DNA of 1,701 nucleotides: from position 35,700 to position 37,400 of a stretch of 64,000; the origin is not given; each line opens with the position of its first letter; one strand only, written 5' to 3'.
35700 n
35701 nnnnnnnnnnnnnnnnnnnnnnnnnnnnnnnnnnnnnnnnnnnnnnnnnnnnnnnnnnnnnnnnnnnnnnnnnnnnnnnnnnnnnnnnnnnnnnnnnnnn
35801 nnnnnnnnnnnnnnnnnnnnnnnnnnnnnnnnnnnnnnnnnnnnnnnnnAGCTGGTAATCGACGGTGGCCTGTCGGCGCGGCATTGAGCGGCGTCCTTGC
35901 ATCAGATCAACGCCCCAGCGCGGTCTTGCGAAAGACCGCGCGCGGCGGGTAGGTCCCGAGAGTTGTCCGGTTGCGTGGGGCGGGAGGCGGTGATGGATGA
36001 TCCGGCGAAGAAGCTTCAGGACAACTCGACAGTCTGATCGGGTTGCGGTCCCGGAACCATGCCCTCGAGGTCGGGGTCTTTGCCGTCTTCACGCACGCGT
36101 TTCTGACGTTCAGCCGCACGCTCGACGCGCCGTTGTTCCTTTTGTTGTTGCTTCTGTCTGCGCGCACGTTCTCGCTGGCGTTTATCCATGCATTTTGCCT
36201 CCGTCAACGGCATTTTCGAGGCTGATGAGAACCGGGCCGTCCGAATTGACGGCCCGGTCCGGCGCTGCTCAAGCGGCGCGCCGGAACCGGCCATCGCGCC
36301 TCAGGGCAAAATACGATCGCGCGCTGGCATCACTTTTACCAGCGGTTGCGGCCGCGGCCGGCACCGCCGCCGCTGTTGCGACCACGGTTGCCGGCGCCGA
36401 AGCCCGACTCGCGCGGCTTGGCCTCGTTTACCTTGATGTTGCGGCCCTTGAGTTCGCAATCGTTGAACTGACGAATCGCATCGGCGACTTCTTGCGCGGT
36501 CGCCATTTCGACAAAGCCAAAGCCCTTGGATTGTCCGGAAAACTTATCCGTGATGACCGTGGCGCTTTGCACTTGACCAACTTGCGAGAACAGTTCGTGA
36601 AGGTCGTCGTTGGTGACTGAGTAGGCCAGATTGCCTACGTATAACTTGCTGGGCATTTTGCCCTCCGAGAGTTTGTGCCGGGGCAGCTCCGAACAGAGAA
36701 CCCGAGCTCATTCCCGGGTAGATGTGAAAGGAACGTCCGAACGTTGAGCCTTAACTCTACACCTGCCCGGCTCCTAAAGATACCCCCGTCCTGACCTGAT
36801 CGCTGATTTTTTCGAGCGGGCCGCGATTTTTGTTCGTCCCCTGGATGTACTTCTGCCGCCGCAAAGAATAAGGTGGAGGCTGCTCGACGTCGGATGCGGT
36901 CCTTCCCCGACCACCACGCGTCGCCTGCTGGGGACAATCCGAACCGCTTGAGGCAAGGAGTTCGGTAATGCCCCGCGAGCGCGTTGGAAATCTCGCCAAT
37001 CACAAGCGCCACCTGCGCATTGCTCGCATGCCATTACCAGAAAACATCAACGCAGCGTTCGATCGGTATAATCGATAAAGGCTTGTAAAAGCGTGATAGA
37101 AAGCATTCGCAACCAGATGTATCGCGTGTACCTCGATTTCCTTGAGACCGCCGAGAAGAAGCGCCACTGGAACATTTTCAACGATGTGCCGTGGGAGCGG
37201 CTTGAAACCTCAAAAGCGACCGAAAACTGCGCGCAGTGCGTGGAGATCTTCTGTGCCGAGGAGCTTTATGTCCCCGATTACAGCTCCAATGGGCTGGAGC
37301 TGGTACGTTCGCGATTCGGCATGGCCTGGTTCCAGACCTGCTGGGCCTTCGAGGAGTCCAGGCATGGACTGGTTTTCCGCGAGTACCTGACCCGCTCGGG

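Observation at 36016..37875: Divergent RRM RNA-binding protein / acyl-ACP desaturase pair sharing a 435-bp leader region: candidate cold-adaptation module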

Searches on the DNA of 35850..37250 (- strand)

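Call 5: search_rna_families(source=window, start=35850, end=37250, threshold=evalue, max_evalue=10, show_alignments=3)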
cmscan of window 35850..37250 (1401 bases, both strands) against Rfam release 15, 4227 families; matches with E-value up to 10: 5.
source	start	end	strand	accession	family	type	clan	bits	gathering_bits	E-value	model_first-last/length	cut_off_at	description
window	36230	36303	+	RF03038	nhaA-II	Cis-reg;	-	20.8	70.4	2.2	1-84/84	no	nhaA-II RNA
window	36265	36394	+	RF03018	RT-15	Gene; sRNA;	-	18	82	0.13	1-192/192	no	RT-15 RNA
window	36238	36295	-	RF02556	snaR-A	Gene; sRNA;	-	15.4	98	5.6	1-115/115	no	snaR-A sRNA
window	36254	36327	+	RF02571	Mcr7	Gene; sRNA;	-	15.1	380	0.47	250-335/351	no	mcr7 sRNA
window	36307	36408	-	RF01390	isrG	Gene; sRNA;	-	14.2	100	0.34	1-279/279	no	isrG Hfq binding RNA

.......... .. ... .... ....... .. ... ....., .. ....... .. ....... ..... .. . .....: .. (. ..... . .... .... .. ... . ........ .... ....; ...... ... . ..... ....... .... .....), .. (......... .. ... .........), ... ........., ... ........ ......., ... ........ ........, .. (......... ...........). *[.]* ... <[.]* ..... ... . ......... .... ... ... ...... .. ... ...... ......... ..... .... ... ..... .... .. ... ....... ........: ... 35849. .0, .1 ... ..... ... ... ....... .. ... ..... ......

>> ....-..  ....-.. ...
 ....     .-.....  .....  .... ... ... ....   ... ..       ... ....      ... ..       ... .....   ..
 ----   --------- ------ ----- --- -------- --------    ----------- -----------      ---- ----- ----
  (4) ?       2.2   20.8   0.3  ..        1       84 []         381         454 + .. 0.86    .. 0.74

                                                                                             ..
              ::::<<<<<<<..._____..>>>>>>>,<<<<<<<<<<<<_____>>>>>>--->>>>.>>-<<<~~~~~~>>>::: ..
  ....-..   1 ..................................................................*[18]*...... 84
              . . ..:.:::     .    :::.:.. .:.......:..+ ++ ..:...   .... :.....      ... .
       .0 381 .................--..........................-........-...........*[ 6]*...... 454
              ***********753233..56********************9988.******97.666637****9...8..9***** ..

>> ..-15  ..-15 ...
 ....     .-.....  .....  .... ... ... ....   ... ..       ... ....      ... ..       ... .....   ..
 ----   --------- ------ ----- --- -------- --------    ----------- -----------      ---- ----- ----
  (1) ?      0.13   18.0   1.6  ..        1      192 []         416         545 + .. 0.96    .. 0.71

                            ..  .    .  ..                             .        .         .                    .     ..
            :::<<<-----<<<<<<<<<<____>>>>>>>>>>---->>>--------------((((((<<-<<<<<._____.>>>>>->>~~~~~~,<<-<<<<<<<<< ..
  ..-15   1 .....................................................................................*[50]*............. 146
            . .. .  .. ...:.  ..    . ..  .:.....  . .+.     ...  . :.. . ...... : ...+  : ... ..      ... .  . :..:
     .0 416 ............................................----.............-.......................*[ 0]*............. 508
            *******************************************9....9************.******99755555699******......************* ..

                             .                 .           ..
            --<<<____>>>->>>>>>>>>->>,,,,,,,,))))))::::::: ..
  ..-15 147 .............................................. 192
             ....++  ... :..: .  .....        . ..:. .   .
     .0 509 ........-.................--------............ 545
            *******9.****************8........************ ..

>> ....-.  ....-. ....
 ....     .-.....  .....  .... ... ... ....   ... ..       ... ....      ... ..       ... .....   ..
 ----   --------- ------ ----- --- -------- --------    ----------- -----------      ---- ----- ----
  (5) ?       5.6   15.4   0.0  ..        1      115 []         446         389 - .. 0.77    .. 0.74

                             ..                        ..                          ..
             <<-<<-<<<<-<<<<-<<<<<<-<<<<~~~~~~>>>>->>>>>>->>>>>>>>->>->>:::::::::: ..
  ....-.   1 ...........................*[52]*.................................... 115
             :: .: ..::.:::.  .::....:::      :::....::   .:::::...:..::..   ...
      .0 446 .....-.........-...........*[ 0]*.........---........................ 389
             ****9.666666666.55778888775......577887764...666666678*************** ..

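Call 25: build_rna_model(alignment_id=A4)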
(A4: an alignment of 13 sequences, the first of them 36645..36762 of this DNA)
Model R1 built from alignment A4 (13 sequences, 136 columns); structure: RNAalifold consensus.
model positions 118; base pairs 22; branch points 1; effective number of sequences 2.66; information 0.59 bits per position. Calibrated on 0.2 Mb of random sequence (short: E-values are rough).
structure used (alignment columns):
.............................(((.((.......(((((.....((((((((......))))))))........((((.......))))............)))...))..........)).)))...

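Call 27: search_with_rna_model(model_id=R1, sources=[window, L001, L002, L003, L004, L005, L006, L007, L008, L009, L010, L011, L012, L013, L014, L015, L016, L017, L018, L019, L020, L021, L022, L023, L024, L025, L026, L027, L028, L029, L030, L031, L032, L033, L034, L035, L036, L037, L038, L039, L040, L041, L042, L043, L044, L045, L046, L047, L048, L049, L050, L051, L052, L053, L054, L055, L056, L057, L058, L059, L060, L061, L062, L063, L064, L065, L066, L067, L068, L069, L070, L071, L072, L073, L074, L075, L076, L077, L078, L079, L080], max_evalue=1)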
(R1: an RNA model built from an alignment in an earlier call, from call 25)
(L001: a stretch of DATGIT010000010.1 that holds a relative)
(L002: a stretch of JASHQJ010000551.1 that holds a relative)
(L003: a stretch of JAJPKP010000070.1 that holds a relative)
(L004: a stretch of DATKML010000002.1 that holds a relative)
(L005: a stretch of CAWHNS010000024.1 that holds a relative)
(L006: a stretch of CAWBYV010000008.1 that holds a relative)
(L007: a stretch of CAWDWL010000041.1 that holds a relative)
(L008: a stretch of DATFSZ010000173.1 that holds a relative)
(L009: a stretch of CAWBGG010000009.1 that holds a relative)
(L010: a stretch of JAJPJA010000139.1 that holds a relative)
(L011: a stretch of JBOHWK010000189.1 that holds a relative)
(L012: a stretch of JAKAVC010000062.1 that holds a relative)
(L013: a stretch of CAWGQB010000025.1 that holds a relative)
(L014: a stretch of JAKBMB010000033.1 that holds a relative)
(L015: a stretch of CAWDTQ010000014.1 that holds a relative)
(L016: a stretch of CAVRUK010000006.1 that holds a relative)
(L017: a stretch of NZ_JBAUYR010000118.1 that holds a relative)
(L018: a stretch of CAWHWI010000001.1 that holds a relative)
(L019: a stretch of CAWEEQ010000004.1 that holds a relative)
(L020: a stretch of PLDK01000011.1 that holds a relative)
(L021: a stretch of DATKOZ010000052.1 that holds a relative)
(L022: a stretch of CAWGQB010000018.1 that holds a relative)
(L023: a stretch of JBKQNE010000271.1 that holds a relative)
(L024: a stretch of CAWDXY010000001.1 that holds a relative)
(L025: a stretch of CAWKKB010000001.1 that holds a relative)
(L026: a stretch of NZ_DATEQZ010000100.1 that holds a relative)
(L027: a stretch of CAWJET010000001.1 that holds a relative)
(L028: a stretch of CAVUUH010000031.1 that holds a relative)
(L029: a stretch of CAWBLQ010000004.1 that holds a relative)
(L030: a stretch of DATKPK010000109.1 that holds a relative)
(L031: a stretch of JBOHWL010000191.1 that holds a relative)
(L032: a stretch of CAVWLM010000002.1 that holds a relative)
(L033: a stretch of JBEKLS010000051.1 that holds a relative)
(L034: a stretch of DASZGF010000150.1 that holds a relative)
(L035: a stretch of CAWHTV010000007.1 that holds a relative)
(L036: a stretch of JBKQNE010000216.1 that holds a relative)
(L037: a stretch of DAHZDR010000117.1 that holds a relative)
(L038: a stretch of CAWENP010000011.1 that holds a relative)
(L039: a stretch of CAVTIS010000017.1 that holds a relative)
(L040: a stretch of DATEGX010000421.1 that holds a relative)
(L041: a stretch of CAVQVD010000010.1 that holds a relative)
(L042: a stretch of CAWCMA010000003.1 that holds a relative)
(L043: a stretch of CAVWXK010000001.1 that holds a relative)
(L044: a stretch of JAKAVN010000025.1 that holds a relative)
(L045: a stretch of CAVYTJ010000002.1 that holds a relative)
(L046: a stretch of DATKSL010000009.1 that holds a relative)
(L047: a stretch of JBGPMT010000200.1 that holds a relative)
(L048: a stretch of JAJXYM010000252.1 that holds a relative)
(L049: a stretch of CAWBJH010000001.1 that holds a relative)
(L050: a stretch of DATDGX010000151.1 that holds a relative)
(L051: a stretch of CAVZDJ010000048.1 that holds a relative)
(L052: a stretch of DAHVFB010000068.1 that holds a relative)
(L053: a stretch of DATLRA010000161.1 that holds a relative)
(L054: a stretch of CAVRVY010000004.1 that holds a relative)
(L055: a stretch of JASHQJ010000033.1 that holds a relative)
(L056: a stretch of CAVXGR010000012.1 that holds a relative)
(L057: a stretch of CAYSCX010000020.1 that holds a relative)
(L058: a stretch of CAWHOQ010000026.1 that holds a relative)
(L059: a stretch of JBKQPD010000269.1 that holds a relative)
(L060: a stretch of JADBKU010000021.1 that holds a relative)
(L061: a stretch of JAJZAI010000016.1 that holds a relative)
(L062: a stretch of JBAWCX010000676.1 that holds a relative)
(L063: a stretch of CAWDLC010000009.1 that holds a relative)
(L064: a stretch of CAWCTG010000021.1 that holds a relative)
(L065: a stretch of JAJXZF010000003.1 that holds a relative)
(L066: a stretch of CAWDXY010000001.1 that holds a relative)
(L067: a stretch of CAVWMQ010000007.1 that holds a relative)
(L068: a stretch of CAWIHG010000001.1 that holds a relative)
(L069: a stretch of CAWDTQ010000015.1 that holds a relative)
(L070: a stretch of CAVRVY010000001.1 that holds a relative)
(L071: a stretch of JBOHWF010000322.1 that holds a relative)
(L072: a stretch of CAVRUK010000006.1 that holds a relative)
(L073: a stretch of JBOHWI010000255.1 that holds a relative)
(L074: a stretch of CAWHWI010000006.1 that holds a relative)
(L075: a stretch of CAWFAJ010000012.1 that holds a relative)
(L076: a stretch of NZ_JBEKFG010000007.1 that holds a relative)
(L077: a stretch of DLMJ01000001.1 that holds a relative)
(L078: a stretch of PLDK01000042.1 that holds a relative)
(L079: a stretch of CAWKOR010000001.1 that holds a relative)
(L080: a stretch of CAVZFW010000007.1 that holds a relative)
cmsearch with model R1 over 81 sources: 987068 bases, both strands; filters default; matches with E-value up to 1: 15.
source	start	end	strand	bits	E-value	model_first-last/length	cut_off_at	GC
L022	3986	4100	-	116.5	2.8e-31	1-118/118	no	0.55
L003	5298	5416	-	116.5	3e-31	1-118/118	no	0.51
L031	2348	2472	-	111.4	9.6e-30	1-118/118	no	0.54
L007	3282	3397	-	109.8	3e-29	1-118/118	no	0.51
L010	2438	2556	-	107.2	1.7e-28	1-118/118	no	0.53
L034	2504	2618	-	105.3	6.5e-28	1-118/118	no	0.52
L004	1910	2025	-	103.9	1.8e-27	1-118/118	no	0.54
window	36645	36761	-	102.3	5.2e-27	1-118/118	no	0.56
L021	1267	1386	-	96.8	2.4e-25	1-118/118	no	0.57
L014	2471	2591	-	92.3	5.2e-24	1-118/118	no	0.5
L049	5288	5405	+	89.3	4.2e-23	1-118/118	no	0.53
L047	1984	2104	+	71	1.3e-17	1-118/118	no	0.55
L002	1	108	-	61.7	8.1e-15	1-106/118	3'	0.56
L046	6848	6967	+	55.2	7.4e-13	1-118/118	no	0.54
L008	4954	5063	-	51.2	1.1e-11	1-118/118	no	0.58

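Call 28: search_with_rna_model(model_id=R1, sources=[L081, L082, L083, L084, L085, L086, L087, L088, L089, L090, L091, L092, L093, L094, L095, L096, L097, L098, L099, L100, L101, L102, L103, L104, L105, L106, L107, L108, L109, L110, L111, L112, L113, L114, L115, L116, L117, L118, L119, L120, L121, L122, L123, L124, L125, L126, L127, L128, L129, L130, L131, L132, L133, L134, L135, L136, L137, L138, L139, L140, L141, L142, L143, L144, L145, L146, L147, L148, L149, L150, L151, L152, L153, L154, L155, L156, L157, L158, L159, L160], max_evalue=1)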
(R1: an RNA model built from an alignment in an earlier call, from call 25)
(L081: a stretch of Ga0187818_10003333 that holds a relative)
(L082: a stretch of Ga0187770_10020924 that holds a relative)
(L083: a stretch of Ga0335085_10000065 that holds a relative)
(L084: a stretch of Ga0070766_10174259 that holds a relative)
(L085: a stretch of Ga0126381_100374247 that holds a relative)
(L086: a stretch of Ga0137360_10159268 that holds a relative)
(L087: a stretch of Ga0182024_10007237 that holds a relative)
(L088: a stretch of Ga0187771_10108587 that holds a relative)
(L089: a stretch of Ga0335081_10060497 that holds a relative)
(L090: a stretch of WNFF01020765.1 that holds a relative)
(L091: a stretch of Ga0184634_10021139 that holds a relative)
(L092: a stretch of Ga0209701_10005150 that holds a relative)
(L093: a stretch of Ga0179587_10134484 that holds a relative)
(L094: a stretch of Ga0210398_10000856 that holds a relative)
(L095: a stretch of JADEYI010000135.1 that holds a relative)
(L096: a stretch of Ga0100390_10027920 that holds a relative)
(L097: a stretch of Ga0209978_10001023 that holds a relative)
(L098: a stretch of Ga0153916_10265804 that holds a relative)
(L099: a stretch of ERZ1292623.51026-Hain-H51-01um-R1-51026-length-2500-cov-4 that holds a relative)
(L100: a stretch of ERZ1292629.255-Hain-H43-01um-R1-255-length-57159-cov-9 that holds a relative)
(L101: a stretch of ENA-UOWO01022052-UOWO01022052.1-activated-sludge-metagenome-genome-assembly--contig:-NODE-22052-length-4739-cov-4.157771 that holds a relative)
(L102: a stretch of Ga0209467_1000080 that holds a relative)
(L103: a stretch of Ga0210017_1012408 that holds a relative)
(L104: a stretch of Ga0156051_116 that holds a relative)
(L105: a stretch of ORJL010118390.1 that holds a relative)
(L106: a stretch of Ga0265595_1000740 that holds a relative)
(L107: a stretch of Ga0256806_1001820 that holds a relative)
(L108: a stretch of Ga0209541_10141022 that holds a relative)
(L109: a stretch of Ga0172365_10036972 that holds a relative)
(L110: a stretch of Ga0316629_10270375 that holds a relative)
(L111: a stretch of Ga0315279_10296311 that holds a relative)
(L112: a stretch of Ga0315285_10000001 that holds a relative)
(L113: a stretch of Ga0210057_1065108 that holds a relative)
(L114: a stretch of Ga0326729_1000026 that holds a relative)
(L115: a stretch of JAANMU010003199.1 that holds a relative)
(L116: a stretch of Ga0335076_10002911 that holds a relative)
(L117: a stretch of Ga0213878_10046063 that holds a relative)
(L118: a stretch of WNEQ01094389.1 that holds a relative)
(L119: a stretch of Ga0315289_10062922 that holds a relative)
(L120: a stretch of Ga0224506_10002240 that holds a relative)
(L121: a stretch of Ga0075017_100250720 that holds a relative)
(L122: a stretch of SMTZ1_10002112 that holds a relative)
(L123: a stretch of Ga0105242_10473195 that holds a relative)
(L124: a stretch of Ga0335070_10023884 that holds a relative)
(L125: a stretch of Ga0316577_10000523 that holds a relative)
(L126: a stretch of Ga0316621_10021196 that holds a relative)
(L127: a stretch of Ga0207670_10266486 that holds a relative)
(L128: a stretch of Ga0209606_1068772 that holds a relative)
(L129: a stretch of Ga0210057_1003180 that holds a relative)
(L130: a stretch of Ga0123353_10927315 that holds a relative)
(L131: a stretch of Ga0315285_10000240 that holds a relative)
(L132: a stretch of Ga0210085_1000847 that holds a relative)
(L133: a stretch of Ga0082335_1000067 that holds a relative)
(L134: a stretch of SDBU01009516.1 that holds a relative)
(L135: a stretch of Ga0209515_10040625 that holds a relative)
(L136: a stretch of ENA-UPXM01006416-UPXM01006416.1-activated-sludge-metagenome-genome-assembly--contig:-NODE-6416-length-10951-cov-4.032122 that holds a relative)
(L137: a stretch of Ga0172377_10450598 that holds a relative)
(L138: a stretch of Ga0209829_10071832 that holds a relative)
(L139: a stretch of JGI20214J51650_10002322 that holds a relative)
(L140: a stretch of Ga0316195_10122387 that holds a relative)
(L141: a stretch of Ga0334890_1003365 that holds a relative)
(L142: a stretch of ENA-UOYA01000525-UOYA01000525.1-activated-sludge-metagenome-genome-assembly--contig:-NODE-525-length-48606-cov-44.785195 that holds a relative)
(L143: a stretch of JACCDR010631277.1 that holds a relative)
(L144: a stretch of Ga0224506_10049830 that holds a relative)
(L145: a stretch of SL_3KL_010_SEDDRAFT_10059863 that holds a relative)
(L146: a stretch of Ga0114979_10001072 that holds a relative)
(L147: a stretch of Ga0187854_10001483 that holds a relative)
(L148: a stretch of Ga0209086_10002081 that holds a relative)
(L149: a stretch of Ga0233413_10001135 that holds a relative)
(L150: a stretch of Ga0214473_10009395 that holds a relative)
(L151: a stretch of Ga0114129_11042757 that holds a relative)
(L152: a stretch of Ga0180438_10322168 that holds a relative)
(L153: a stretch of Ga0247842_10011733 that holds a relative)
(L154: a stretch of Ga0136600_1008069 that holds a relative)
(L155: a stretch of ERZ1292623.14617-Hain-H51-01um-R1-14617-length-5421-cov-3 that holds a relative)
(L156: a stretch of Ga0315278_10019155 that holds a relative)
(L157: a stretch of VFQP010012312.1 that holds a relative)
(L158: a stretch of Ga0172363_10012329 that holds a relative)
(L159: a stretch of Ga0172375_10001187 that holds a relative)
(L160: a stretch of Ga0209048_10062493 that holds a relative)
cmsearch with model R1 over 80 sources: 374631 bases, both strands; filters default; matches with E-value up to 1: 15.
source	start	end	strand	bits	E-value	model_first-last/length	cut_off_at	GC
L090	3894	4012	+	94.7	3.8e-25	1-118/118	no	0.55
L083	3896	4012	+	93.6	8e-25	1-118/118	no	0.56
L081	3893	4012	+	93.2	1.1e-24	1-118/118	no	0.47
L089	3894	4012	+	92.7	1.5e-24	1-118/118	no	0.51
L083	2437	2556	+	85.7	1.9e-22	1-118/118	no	0.58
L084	723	841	+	85.2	2.8e-22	1-118/118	no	0.55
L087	4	107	+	81.5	3.6e-21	19-118/118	no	0.51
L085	213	332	+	79.8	1.1e-20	1-118/118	no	0.57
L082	3368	3484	+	79.2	1.8e-20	1-118/118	no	0.53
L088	1810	1927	+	52.8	1.4e-12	1-118/118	no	0.48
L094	3895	4012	+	43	1.2e-09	1-118/118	no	0.49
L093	66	184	+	39.4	1.6e-08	1-118/118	no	0.49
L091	313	430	+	34.2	5.5e-07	1-118/118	no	0.5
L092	3821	3931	+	31.2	4.4e-06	1-118/118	no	0.55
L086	1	47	+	26.9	8.8e-05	74-118/118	5'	0.47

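Call 29: search_with_rna_model(model_id=R1, sources=[window, L002, L003, L004, L007, L008, L010, L014, L021, L022, L031, L034, L046, L047, L049, L081, L082, L083, L084, L085, L086, L087, L088, L089, L090, L091, L092, L093, L094], max_evalue=0.001, make_alignment=true)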
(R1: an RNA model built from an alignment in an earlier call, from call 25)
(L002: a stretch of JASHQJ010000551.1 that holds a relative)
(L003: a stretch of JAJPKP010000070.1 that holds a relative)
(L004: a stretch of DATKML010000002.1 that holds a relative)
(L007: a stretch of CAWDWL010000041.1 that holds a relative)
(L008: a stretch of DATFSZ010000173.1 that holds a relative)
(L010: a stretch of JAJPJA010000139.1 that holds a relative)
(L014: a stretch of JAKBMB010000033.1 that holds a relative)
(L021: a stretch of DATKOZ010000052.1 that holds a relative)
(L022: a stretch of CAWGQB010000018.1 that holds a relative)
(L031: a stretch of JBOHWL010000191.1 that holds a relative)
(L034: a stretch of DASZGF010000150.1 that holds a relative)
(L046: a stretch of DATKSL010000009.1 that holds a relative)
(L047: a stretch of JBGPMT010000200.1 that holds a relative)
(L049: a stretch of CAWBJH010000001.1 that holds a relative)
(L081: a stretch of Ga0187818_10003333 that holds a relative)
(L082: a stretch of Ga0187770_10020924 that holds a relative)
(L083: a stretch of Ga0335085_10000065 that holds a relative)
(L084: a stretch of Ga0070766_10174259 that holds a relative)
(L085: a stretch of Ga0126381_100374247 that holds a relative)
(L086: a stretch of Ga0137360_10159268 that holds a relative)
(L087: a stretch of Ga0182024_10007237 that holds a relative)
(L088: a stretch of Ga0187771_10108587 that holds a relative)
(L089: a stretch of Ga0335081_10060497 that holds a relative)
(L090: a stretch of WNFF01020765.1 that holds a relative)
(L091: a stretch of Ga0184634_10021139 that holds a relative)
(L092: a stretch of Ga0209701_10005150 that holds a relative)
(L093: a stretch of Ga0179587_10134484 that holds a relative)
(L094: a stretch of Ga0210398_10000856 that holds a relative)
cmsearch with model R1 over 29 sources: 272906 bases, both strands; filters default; matches with E-value up to 0.001: 30.
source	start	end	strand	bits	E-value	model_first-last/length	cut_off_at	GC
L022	3986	4100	-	116.5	7.7e-32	1-118/118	no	0.55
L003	5298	5416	-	116.5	8.2e-32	1-118/118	no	0.51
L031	2348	2472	-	111.4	2.6e-30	1-118/118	no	0.54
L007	3282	3397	-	109.8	8.2e-30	1-118/118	no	0.51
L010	2438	2556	-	107.2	4.8e-29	1-118/118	no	0.53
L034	2504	2618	-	105.3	1.8e-28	1-118/118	no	0.52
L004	1910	2025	-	103.9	5e-28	1-118/118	no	0.54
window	36645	36761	-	102.3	1.4e-27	1-118/118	no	0.56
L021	1267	1386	-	96.8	6.7e-26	1-118/118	no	0.57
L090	3894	4012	+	94.7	2.7e-25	1-118/118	no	0.55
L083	3896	4012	+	93.6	5.8e-25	1-118/118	no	0.56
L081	3893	4012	+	93.2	8.1e-25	1-118/118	no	0.47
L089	3894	4012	+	92.7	1.1e-24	1-118/118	no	0.51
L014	2471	2591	-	92.3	1.4e-24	1-118/118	no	0.5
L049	5288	5405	+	89.3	1.1e-23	1-118/118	no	0.53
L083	2437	2556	+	85.7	1.4e-22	1-118/118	no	0.58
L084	723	841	+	85.2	2e-22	1-118/118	no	0.55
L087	4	107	+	81.5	2.6e-21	19-118/118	no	0.51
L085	213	332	+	79.8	8e-21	1-118/118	no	0.57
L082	3368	3484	+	79.2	1.3e-20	1-118/118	no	0.53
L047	1984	2104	+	71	3.6e-18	1-118/118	no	0.55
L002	1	108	-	61.7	2.2e-15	1-106/118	3'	0.56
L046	6848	6967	+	55.2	2e-13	1-118/118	no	0.54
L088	1810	1927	+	52.8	1e-12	1-118/118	no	0.48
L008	4954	5063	-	51.2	3.1e-12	1-118/118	no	0.58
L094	3895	4012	+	43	8.9e-10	1-118/118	no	0.49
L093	66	184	+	39.4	1.1e-08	1-118/118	no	0.49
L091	313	430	+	34.2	4e-07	1-118/118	no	0.5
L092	3821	3931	+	31.2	3.2e-06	1-118/118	no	0.55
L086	1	47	+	26.9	6.4e-05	74-118/118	5'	0.47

Alignment A5: 30 matches aligned to the model, 148 columns, each read 5' to 3' on its own strand. Consensus structure (alignment columns), stored with it:
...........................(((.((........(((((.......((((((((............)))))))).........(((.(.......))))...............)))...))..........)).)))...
